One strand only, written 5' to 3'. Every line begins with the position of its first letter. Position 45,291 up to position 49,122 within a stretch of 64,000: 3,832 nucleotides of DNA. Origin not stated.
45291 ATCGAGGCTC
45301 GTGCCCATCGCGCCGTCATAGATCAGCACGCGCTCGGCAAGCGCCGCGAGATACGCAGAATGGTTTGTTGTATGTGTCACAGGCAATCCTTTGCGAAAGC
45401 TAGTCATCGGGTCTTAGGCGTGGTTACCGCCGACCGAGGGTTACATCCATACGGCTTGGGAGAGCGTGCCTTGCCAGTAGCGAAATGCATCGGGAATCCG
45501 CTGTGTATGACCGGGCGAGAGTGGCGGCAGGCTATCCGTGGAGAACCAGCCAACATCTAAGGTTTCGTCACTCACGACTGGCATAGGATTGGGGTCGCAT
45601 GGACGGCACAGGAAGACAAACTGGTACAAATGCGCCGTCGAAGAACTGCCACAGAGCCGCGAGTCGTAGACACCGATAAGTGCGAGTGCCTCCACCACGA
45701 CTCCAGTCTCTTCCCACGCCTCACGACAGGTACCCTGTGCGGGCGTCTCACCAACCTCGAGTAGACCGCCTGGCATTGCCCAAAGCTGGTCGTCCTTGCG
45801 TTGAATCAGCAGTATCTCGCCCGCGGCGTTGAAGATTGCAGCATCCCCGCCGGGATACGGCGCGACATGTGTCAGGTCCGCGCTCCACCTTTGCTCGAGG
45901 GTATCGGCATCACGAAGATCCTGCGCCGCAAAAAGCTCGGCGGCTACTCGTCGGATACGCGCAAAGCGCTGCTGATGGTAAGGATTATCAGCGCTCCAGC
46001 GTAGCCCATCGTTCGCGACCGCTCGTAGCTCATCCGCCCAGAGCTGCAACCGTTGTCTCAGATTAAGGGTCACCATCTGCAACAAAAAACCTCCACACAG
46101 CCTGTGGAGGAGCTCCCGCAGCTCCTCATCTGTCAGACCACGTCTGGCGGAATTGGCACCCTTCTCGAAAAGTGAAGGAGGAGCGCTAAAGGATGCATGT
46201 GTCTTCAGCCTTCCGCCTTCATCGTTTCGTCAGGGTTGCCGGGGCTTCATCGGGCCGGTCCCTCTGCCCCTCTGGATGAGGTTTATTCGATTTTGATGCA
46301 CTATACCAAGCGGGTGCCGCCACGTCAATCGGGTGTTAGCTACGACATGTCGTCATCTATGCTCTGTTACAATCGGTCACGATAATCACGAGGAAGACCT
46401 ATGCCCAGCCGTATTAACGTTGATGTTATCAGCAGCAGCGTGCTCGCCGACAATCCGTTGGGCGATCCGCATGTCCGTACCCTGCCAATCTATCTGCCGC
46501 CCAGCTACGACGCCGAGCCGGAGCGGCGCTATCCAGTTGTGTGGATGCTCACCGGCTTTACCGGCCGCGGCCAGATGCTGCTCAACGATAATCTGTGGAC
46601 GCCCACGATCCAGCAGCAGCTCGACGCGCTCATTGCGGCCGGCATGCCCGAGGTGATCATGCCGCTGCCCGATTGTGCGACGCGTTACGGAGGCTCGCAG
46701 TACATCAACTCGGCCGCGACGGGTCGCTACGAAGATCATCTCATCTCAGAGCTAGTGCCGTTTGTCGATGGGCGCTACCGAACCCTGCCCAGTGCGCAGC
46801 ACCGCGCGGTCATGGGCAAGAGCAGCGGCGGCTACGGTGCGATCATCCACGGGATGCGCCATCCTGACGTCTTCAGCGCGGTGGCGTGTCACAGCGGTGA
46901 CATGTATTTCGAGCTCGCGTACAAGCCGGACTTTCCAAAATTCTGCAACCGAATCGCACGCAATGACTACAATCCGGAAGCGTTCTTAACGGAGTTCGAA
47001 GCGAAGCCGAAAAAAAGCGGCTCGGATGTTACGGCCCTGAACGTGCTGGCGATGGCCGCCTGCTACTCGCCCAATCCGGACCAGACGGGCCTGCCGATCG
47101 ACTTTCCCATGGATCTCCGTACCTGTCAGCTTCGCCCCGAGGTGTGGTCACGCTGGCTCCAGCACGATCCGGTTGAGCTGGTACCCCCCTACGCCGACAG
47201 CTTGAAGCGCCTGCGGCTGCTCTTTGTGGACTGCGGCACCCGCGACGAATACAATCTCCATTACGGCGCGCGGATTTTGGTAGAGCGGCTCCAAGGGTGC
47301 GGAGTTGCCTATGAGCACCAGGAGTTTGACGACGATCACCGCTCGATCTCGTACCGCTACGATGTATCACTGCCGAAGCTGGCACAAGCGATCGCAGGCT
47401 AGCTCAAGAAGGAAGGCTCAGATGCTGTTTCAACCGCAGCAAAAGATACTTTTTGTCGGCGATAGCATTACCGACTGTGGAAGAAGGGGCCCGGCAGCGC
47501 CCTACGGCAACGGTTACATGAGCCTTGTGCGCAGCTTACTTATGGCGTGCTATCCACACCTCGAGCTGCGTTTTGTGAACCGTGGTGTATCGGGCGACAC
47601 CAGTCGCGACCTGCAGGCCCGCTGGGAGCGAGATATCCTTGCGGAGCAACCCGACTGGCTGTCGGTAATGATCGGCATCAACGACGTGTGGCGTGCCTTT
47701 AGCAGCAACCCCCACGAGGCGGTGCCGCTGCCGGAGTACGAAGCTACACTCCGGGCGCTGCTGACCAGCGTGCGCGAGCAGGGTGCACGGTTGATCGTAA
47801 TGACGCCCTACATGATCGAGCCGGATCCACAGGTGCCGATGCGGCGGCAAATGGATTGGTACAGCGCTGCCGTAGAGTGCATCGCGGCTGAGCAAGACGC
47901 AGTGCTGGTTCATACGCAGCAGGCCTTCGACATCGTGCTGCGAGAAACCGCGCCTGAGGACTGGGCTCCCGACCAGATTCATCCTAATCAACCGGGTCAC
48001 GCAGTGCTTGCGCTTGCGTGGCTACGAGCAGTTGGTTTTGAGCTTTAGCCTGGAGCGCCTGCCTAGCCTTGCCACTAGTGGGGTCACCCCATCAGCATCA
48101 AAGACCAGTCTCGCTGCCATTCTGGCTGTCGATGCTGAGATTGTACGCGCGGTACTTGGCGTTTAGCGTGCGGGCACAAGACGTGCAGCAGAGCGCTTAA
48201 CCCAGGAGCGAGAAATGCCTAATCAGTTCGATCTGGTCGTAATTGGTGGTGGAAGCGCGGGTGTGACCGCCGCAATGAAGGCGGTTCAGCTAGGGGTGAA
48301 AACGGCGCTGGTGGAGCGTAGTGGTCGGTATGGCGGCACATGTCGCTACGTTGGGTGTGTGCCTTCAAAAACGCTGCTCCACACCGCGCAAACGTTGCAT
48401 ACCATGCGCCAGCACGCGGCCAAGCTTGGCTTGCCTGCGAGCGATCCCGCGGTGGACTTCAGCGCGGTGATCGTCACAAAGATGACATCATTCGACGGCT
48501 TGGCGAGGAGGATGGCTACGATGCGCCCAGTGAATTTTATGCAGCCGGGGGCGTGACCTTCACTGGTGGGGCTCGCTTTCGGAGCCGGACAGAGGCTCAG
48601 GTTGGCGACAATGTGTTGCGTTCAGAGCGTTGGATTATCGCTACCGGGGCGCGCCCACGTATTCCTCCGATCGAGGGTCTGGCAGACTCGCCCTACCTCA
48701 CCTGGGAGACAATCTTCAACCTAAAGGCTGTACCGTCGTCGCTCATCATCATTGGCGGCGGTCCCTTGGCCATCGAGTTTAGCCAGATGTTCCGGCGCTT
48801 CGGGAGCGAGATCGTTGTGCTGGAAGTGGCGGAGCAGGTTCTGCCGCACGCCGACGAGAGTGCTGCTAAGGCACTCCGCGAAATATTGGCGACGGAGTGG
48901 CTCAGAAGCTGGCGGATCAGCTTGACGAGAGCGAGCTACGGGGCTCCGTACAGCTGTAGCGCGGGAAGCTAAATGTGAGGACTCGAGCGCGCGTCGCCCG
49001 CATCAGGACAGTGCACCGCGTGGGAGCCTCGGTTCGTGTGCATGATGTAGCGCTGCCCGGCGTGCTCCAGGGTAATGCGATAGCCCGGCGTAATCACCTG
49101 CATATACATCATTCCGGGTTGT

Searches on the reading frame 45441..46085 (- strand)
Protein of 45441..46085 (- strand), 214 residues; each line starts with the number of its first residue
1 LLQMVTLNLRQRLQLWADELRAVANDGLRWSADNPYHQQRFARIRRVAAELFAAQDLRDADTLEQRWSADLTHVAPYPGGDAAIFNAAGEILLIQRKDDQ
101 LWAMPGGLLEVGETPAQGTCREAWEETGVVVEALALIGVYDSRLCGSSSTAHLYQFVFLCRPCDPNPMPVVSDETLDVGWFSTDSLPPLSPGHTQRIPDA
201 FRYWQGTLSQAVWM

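Call 21: search_protein_families(library=pfam, proteins=[window:45441-46085:-], max_evalue=0.001)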
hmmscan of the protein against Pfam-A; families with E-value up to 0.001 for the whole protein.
window:45441-46085:- (214 aa): 2 families
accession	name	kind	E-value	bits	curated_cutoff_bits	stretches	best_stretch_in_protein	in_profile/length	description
PF00293.34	NUDIX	-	1e-19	71.3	21.1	1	82-193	8-127/134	NUDIX domain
PF12535.13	Nudix_N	-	1.5e-09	37.9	27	1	14-64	4-53/56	Hydrolase of X-linked nucleoside diphosphate N terminal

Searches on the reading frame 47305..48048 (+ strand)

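Call 22: search_protein_families(library=pfam, proteins=[window:47305-48048:+], max_evalue=0.001)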
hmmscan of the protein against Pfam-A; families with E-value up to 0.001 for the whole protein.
window:47305-48048:+ (247 aa): 3 families
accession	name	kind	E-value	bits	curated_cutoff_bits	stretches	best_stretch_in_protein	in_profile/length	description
PF13472.12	Lipase_GDSL_2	-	1.4e-27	97.8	32.9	1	50-234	1-178/178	GDSL-like Lipase/Acylhydrolase family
PF00657.28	Lipase_GDSL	-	6.4e-15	56.3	23.6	1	48-238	1-207/208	GDSL-like Lipase/Acylhydrolase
PF04311.20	DUF459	-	2.2e-05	24.4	27.2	1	94-213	38-165/197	Protein of unknown function (DUF459)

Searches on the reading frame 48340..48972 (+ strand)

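Call 21: search_protein_families(library=pfam, proteins=[window:48340-48972:+], max_evalue=0.001)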
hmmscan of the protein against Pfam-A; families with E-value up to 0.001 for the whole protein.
window:48340-48972:+ (210 aa): 2 families
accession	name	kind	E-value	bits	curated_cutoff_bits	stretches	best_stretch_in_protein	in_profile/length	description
PF07992.20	Pyr_redox_2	-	2.2e-19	70.4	26.1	1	71-184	75-194/291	Pyridine nucleotide-disulphide oxidoreductase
PF00070.33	Pyr_redox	-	2.2e-10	41.3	22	1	135-184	2-51/82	Pyridine nucleotide-disulphide oxidoreductase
